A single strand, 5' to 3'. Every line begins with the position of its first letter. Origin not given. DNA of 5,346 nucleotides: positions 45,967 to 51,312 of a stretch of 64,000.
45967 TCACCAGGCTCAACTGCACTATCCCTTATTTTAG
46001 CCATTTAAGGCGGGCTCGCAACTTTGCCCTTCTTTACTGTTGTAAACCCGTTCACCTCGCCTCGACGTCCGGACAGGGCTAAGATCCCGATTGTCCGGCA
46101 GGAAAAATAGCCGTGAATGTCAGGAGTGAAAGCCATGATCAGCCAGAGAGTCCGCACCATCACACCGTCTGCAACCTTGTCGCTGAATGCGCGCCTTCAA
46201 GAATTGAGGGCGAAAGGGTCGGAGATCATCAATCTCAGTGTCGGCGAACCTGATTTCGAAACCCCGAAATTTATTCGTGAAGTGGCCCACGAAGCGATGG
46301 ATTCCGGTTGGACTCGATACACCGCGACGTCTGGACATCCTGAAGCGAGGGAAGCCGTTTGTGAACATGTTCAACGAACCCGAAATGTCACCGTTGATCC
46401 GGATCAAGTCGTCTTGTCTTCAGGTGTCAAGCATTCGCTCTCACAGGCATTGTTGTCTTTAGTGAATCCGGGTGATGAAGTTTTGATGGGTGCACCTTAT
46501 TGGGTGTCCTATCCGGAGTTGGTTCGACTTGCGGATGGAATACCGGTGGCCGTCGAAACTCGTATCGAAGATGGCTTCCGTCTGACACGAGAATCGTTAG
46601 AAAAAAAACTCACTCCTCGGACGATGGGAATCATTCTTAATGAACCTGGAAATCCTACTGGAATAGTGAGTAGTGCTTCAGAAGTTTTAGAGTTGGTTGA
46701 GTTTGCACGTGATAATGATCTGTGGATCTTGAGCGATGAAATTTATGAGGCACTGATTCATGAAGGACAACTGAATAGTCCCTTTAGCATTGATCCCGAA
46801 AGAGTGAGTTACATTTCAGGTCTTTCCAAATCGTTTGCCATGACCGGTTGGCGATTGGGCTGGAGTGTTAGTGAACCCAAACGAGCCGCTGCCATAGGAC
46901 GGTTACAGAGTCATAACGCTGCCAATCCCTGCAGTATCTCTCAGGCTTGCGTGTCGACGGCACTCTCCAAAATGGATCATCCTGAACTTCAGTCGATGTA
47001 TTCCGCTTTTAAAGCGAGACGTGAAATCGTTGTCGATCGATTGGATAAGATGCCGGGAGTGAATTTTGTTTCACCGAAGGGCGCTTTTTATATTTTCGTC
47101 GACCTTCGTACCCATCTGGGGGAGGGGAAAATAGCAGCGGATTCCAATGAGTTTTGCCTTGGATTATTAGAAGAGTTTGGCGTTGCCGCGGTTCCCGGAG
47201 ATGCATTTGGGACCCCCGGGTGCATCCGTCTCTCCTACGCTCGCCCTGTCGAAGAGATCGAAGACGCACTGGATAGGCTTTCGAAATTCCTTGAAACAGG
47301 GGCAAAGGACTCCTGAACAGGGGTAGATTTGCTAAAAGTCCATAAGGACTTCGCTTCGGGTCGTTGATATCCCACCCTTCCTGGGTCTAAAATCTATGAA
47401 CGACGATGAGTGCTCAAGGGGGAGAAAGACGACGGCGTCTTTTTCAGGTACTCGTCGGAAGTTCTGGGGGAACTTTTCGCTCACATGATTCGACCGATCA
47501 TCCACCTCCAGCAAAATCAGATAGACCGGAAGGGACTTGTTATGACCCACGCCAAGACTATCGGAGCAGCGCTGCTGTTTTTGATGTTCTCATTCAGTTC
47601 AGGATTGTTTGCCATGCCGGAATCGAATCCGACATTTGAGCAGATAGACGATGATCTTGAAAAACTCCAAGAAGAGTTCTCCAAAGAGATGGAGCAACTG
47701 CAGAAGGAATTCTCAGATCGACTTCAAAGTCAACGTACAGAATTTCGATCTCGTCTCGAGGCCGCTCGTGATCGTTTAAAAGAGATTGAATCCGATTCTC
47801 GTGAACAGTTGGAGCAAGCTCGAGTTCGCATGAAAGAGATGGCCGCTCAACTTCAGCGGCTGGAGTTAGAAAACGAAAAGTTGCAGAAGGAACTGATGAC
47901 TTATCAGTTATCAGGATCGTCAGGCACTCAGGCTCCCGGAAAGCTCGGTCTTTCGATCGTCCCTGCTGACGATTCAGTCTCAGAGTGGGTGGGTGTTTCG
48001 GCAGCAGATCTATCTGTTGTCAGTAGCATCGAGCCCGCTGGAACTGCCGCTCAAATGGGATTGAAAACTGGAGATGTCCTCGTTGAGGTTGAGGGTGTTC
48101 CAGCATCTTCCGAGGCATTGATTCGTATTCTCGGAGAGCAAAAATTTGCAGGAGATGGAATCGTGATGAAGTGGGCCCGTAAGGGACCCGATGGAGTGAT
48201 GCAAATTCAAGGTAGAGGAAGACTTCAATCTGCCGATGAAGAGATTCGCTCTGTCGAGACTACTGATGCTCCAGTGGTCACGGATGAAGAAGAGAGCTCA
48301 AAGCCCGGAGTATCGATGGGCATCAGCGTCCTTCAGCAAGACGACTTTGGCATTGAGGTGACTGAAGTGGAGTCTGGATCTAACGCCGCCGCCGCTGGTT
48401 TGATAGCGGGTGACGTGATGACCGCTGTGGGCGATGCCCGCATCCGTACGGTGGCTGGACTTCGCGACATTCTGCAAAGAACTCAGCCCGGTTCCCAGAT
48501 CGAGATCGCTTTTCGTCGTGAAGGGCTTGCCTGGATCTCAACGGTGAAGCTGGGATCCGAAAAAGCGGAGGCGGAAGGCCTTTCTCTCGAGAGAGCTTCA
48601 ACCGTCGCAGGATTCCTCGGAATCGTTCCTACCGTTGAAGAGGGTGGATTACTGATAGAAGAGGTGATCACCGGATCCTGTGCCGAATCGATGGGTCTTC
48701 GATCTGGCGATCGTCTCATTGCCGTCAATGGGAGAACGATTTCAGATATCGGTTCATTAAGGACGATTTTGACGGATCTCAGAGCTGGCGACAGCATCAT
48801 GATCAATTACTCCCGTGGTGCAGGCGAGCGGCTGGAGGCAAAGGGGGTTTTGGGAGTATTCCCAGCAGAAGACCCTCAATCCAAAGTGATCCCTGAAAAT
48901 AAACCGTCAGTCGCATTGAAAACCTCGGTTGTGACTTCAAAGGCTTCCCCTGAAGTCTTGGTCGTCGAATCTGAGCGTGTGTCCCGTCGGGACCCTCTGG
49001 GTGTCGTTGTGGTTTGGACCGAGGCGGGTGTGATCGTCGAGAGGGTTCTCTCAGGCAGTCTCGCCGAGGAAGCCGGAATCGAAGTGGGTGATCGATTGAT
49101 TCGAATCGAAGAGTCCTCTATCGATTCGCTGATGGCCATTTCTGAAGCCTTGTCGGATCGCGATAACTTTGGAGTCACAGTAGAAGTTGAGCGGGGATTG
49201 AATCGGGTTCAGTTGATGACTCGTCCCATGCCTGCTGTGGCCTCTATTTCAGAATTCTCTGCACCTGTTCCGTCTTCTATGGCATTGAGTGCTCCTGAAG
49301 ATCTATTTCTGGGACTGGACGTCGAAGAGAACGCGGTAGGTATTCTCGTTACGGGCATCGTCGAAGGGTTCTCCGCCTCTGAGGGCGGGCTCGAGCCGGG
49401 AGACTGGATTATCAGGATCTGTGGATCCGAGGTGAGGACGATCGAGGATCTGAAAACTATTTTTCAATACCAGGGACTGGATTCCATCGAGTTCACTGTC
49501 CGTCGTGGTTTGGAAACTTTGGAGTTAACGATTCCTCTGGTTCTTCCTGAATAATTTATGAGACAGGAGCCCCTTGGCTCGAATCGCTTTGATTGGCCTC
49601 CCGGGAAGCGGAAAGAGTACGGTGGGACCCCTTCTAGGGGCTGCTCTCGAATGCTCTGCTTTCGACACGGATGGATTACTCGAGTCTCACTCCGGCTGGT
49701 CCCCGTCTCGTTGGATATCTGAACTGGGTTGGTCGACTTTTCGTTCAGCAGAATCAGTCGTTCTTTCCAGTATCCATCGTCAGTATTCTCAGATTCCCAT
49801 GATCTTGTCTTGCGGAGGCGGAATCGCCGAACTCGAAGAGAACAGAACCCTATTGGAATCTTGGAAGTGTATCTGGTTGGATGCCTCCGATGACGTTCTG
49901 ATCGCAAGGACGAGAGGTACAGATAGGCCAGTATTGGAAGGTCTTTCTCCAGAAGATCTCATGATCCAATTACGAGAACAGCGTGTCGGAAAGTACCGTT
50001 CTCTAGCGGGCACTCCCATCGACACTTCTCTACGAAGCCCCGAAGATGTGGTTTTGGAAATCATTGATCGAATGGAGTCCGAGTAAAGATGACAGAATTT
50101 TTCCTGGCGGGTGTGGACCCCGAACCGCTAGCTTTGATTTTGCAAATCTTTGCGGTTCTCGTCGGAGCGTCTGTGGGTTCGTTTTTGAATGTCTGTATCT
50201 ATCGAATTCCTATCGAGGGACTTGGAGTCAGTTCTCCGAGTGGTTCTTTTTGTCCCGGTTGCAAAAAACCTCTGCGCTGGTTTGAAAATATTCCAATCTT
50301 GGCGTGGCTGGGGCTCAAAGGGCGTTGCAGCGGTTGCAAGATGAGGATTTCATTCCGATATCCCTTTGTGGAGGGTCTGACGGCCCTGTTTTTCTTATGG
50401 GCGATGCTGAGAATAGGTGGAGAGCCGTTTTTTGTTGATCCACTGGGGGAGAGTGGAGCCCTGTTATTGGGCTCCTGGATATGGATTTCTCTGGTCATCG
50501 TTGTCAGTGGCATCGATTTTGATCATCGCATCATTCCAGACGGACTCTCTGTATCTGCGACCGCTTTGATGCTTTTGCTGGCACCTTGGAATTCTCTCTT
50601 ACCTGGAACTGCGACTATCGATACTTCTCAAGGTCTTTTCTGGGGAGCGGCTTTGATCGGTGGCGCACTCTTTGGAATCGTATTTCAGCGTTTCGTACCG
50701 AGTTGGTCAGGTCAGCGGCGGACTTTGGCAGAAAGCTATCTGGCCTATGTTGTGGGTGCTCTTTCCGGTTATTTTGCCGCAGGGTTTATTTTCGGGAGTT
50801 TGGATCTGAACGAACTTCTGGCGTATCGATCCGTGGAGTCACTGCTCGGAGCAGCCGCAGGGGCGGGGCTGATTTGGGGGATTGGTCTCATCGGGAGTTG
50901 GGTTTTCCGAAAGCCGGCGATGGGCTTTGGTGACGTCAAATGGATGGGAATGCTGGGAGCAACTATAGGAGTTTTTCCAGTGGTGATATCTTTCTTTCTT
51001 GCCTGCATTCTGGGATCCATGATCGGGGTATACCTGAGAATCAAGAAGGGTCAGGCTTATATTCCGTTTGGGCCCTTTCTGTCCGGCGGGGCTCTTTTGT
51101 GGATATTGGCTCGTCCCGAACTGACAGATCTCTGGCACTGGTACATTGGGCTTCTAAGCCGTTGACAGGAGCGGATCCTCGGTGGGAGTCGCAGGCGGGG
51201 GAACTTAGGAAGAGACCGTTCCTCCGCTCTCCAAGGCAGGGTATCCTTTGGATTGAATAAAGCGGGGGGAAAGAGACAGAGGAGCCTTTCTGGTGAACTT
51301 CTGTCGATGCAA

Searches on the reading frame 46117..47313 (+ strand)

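Call 59: search_protein_families(library=pfam, proteins=[window:46117-47313:+], max_evalue=0.0001)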
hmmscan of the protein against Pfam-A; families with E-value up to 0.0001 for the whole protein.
window:46117-47313:+ (399 aa): 1 family
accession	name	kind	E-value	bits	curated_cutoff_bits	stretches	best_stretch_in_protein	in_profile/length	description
PF00155.27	Aminotran_1_2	-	4.1e-70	237.2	19.7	1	36-388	2-361/361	Aminotransferase class I and II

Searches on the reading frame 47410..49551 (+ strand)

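Call 59: search_protein_families(library=pfam, proteins=[window:47410-49551:+], max_evalue=0.0001)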
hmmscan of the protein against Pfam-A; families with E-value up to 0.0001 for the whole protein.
window:47410-49551:+ (714 aa): 5 families
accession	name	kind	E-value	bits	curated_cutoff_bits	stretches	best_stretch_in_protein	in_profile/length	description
PF13180.12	PDZ_2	-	6e-43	145.5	27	3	302-372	2-71/80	PDZ domain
PF17820.7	PDZ_6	-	3.4e-38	129.6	27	3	316-370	1-54/54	PDZ domain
PF00595.29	PDZ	-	3.3e-36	124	23.2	4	401-451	10-64/81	PDZ domain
PF14685.13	PDZ_Tricorn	-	9.7e-09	35.5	25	0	553-597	34-80/88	Tricorn protease PDZ domain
PF11874.13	DUF3394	-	1.7e-05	25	28.2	0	290-339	99-147/181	Domain of unknown function (DUF3394)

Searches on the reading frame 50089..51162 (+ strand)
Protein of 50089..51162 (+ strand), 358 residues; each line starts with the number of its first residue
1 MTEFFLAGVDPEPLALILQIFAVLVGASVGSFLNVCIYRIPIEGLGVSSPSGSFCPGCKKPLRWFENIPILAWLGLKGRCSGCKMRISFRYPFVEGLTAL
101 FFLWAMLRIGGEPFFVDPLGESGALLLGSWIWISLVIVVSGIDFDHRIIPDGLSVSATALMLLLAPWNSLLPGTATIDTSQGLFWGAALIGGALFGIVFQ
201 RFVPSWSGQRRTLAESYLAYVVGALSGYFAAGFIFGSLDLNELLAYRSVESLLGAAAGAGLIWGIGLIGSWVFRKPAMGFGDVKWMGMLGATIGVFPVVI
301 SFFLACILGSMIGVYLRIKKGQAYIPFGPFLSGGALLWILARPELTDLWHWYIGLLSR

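Call 59: search_protein_families(library=pfam, proteins=[window:50089-51162:+], max_evalue=0.0001)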
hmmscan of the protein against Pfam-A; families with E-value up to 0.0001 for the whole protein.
window:50089-51162:+ (358 aa): 2 families
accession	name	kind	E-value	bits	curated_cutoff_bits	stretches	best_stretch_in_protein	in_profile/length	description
PF06750.18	A24_N_bact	-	7.2e-29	100.1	23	1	24-108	1-83/84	Bacterial Peptidase A24 N-terminal domain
PF01478.23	Peptidase_A24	-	1.3e-10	42.1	26.5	1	230-313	30-103/104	Type IV leader peptidase family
